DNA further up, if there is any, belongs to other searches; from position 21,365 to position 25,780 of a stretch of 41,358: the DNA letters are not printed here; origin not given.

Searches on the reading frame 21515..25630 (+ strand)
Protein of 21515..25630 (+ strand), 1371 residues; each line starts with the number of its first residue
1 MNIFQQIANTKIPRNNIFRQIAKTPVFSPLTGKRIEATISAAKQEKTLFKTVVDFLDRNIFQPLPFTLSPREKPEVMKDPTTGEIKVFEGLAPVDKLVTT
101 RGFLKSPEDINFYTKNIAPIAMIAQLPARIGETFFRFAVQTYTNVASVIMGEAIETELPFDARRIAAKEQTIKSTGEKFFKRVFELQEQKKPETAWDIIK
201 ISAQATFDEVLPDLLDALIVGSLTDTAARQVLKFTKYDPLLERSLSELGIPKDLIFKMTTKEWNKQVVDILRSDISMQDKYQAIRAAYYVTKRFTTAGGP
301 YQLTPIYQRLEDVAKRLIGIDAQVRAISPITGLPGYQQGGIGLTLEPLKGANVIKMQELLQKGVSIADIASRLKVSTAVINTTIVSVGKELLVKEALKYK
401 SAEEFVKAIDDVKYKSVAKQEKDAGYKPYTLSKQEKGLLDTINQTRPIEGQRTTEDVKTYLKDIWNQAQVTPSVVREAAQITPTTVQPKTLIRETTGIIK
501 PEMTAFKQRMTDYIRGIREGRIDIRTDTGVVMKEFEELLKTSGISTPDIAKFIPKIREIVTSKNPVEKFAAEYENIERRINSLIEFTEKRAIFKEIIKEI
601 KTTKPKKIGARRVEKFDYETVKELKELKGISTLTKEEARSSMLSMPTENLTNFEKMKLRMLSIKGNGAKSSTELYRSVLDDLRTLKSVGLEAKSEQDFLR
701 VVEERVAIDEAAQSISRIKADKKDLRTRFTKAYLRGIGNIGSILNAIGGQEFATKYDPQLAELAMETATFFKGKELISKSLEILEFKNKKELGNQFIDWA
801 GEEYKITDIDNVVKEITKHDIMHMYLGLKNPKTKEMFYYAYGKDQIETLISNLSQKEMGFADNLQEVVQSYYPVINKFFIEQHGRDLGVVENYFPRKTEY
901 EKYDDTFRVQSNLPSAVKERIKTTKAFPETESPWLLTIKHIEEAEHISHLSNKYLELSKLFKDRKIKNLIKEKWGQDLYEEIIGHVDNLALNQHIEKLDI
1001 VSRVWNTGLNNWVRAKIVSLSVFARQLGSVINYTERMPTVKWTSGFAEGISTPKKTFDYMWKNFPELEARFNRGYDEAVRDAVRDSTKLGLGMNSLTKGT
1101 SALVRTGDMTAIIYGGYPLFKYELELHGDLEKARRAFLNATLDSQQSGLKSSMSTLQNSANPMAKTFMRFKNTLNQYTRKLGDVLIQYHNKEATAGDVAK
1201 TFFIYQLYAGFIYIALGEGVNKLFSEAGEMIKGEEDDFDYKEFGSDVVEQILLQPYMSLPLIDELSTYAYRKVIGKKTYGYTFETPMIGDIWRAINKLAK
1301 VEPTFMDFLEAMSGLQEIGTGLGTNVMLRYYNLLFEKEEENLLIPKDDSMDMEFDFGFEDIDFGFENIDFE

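Call 10: search_protein_families(library=pfam, proteins=[window:21515-25630:+], max_evalue=0.01)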
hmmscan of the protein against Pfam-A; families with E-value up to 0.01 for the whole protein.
window:21515-25630:+ (1371 aa): 1 family
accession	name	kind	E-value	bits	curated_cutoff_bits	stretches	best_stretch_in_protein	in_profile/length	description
PF13936.12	HTH_38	-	0.0057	16.8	27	0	356-381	13-38/44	Helix-turn-helix domain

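Call 11: search_protein_families(library=phrogs, proteins=[window:21515-25630:+], max_evalue=0.01)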
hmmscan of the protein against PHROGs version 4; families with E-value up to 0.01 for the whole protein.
window:21515-25630:+ (1371 aa): 0 families
